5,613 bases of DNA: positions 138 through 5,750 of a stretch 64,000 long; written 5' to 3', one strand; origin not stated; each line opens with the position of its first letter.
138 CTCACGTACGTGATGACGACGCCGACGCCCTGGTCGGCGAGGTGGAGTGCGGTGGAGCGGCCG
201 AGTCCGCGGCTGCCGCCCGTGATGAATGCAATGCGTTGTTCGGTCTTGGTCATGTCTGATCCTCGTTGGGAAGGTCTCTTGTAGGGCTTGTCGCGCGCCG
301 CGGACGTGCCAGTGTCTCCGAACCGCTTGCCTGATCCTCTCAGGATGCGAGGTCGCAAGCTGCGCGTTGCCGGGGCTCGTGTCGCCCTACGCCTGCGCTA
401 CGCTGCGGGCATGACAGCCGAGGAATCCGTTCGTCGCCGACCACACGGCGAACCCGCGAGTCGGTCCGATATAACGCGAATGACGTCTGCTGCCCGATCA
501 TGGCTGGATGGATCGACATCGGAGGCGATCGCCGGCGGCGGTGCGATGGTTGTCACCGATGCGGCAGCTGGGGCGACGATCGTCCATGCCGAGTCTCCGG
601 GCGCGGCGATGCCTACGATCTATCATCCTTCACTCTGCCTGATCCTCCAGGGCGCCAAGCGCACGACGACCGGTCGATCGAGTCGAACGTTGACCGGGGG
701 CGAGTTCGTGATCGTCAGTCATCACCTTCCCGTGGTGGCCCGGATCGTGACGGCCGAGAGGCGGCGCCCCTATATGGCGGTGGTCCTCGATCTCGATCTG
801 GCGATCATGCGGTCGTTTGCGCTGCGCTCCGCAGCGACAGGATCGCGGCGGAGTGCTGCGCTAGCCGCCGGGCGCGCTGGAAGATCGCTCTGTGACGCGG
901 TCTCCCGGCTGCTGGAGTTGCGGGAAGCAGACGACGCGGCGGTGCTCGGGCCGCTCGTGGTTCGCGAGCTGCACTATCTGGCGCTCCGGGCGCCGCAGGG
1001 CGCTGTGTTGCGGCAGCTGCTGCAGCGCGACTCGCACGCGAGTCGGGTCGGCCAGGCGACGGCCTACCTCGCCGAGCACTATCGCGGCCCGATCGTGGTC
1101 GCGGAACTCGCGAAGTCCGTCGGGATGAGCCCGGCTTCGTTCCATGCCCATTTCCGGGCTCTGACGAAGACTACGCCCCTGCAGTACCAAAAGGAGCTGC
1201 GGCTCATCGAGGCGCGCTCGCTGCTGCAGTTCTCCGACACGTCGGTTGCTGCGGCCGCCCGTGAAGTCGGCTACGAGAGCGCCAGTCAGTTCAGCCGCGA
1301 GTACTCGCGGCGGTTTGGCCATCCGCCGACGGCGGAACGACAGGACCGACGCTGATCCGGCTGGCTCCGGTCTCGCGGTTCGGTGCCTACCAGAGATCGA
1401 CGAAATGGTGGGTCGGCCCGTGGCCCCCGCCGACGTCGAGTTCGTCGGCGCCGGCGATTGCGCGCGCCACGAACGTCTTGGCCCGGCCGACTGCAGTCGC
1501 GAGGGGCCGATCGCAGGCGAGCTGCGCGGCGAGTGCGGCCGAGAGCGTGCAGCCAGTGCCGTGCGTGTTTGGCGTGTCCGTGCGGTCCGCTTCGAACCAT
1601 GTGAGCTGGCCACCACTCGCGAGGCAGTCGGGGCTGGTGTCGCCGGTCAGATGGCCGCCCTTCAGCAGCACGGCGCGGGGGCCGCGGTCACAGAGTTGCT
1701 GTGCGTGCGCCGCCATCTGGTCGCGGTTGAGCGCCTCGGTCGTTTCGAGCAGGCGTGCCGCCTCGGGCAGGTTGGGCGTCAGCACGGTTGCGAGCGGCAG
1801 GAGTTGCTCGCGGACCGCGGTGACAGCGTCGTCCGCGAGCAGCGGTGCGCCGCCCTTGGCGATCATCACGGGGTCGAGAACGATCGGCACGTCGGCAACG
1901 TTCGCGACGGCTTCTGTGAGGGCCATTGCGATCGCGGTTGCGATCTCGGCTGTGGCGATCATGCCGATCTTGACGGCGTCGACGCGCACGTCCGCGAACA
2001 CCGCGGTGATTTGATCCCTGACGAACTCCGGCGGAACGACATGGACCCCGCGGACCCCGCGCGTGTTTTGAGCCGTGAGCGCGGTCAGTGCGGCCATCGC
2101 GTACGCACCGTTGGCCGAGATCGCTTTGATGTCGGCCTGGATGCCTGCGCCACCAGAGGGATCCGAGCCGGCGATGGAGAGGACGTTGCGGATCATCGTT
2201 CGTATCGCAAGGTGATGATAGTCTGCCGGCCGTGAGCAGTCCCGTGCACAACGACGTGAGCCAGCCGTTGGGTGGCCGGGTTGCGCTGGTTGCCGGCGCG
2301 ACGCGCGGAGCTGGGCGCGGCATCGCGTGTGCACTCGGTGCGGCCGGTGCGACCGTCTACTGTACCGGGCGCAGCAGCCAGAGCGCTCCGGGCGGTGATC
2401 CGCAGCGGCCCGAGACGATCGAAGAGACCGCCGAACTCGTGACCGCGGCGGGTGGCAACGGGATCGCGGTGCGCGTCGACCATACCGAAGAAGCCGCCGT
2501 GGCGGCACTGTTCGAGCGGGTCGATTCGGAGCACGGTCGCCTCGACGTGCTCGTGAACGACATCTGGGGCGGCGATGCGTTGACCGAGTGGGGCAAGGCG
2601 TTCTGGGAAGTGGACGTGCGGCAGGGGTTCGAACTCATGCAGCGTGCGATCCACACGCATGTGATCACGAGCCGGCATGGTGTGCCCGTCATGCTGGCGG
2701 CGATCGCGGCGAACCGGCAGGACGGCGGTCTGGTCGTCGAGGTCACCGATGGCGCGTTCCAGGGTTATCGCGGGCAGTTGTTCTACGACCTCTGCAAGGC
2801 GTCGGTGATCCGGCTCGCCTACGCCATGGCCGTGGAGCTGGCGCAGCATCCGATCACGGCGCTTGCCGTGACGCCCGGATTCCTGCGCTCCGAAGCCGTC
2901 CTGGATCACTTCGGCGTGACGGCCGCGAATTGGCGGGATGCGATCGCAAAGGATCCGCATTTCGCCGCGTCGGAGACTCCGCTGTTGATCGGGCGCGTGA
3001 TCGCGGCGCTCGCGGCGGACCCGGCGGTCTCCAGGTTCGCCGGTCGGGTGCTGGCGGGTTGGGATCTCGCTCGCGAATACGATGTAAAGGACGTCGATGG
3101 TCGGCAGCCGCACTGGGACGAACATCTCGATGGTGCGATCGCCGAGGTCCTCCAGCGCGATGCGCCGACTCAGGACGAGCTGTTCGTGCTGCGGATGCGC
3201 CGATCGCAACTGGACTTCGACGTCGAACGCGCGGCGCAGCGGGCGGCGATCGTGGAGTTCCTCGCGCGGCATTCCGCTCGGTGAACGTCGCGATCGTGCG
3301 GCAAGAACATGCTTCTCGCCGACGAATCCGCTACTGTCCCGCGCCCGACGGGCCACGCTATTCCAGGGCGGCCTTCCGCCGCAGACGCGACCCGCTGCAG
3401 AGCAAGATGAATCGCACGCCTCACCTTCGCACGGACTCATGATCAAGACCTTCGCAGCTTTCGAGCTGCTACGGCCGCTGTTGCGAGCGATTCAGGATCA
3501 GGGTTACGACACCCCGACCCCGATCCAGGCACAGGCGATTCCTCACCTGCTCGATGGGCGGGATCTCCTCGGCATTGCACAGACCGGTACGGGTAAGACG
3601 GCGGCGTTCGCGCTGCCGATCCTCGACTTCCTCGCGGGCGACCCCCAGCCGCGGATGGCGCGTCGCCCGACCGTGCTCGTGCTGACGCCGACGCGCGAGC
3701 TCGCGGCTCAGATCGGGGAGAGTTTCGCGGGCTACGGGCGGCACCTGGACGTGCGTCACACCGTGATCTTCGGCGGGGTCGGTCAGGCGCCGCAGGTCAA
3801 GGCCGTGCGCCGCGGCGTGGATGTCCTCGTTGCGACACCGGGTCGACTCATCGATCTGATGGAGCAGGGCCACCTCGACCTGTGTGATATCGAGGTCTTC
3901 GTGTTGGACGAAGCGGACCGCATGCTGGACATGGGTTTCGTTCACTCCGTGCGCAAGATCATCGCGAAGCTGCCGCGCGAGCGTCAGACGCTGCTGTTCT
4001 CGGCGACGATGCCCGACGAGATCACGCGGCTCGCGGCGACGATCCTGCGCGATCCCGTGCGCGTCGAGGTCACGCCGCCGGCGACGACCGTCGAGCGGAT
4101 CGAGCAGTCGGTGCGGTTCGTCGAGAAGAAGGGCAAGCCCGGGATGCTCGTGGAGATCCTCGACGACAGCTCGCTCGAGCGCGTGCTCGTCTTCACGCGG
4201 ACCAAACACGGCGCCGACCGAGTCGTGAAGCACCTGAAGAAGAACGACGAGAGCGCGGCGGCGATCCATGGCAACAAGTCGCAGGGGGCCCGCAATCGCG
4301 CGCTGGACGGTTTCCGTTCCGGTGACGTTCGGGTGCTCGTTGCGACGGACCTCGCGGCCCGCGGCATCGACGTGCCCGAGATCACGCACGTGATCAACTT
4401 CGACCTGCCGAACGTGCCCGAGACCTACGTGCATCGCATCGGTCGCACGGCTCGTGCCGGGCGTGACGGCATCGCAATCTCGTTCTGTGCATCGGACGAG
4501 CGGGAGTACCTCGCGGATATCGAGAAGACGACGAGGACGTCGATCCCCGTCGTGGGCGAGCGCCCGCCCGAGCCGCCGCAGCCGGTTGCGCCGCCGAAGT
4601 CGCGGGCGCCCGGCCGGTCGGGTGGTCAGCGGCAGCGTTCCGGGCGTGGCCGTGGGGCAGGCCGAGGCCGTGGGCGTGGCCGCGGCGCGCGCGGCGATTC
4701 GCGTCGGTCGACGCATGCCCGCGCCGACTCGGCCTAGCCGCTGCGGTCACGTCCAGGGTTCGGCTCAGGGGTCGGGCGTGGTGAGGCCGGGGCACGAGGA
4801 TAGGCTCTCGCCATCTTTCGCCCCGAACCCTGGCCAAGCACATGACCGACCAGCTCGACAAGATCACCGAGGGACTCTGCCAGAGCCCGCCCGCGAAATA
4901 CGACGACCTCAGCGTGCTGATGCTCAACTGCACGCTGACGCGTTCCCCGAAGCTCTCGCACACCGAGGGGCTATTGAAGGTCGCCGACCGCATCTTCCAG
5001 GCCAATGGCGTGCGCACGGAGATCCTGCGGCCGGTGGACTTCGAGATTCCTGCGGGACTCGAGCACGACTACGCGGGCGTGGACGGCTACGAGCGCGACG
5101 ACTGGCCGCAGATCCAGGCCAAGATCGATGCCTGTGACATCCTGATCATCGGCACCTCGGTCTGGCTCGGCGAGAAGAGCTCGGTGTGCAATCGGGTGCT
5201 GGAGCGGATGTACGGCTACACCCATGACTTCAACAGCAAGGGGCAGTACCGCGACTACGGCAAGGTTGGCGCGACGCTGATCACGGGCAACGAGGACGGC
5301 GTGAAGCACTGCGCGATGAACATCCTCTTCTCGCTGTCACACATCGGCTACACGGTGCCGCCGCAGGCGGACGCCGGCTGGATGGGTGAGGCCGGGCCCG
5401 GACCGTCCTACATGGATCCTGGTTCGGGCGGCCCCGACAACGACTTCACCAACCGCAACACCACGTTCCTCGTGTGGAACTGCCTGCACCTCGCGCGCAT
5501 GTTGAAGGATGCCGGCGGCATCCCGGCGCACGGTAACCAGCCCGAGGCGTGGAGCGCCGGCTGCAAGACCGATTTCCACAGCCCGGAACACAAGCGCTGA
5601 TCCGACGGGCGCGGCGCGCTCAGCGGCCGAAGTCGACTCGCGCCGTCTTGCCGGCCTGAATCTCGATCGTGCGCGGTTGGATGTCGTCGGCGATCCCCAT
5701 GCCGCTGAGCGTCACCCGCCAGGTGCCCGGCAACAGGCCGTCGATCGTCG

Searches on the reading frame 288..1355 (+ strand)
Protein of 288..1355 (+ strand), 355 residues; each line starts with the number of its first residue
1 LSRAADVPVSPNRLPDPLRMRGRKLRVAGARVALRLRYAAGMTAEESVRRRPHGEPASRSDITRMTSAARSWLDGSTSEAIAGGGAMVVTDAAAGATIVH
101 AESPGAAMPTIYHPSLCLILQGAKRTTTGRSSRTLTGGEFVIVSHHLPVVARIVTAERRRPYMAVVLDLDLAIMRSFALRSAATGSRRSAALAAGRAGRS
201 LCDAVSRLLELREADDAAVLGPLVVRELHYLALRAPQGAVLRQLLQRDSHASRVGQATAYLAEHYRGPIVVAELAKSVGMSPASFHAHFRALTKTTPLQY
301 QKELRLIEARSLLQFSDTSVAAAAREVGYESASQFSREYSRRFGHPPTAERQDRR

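Call 78: search_protein_families(library=pfam, proteins=[window:288-1355:+], max_evalue=0.001)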
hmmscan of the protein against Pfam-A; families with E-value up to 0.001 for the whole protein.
window:288-1355:+ (355 aa): 3 families
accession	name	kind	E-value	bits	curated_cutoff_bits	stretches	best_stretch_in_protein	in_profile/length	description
PF06719.19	AraC_N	-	1.1e-34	119.7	24.2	1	95-239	4-149/150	AraC-type transcriptional regulator N-terminus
PF12833.13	HTH_18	-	4.6e-22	78.5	33.6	1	274-352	1-79/80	Helix-turn-helix domain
PF00165.29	HTH_AraC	-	4.1e-11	43.2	26.6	1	261-301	1-41/42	Bacterial regulatory helix-turn-helix proteins, AraC family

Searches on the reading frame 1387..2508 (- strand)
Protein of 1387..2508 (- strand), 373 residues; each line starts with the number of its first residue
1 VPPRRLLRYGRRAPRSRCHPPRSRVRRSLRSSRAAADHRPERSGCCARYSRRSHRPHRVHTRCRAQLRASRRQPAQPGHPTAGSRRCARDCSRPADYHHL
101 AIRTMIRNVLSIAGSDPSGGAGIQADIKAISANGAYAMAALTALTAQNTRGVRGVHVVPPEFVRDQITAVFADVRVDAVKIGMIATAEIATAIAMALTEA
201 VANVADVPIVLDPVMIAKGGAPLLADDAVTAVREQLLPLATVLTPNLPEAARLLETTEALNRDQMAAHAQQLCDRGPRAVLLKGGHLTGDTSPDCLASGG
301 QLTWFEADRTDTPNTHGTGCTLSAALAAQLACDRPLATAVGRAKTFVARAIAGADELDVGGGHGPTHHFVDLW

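Call 78: search_protein_families(library=pfam, proteins=[window:1387-2508:-], max_evalue=0.001)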
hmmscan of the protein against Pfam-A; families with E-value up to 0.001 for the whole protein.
window:1387-2508:- (373 aa): 3 families
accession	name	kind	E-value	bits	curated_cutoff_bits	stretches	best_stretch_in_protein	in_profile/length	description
PF08543.17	Phos_pyr_kin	-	2.7e-90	302.5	27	1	116-367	1-246/246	Phosphomethylpyrimidine kinase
PF00294.29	PfkB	-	7.8e-06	25.9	25.8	1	187-345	141-284/302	pfkB family carbohydrate kinase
PF01256.23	Carb_kinase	-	2.2e-05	24.5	27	1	112-350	4-219/242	NAD(P)H-hydrate dehydratase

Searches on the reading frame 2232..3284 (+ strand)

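Call 78: search_protein_families(library=pfam, proteins=[window:2232-3284:+], max_evalue=0.001)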
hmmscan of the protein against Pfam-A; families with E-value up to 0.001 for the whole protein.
window:2232-3284:+ (350 aa): 2 families
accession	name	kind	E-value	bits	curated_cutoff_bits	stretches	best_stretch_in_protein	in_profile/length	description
PF00106.31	adh_short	-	4.5e-21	75.7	26.6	1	16-221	1-185/195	short chain dehydrogenase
PF13561.12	adh_short_C2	-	9.1e-18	65.1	27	1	22-264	1-220/236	Enoyl-(Acyl carrier protein) reductase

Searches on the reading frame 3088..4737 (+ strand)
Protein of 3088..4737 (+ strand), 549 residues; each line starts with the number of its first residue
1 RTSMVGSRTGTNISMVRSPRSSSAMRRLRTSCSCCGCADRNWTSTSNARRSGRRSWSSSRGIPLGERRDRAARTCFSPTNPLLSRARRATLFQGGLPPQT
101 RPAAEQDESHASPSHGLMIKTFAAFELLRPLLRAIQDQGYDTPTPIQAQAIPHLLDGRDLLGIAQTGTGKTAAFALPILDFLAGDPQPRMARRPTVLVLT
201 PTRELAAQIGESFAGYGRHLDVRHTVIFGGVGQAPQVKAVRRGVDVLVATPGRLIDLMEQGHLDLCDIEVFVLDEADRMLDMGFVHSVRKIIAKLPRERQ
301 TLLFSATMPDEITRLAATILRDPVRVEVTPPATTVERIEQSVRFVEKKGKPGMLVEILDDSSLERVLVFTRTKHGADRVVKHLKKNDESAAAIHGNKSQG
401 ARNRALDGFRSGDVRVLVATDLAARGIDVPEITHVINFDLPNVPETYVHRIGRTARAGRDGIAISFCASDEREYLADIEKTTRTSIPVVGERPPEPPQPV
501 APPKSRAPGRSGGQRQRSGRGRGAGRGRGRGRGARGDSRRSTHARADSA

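Call 25: search_protein_families(library=pfam, proteins=[window:3088-4737:+], max_evalue=0.001)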
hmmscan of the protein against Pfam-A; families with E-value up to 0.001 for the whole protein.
window:3088-4737:+ (549 aa): 3 families
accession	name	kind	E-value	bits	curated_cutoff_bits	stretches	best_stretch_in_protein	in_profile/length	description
PF00270.35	DEAD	-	3.5e-48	163.9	26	1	144-314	1-166/167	DEAD/DEAH box helicase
PF00271.37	Helicase_C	-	9.9e-32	109.9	23.5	1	350-458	2-110/110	Helicase conserved C-terminal domain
PF04851.21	ResIII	-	2.6e-07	31.1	22.5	1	144-309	5-163/164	Type III restriction enzyme, res subunit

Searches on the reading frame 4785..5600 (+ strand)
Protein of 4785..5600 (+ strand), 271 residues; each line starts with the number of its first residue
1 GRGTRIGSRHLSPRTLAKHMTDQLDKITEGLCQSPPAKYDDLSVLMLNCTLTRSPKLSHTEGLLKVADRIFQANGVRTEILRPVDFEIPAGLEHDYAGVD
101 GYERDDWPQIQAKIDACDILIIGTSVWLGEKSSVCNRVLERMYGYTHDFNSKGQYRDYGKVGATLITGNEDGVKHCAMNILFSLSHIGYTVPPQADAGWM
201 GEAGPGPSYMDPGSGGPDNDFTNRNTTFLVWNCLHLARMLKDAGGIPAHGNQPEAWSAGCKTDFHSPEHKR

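Call 25: search_protein_families(library=pfam, proteins=[window:4785-5600:+], max_evalue=0.001)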
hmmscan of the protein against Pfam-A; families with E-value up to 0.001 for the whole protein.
window:4785-5600:+ (271 aa): 1 family
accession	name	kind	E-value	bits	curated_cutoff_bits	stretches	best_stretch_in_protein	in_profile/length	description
PF03358.20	FMN_red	-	6.8e-10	39.2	24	1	44-194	3-142/152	NADPH-dependent FMN reductase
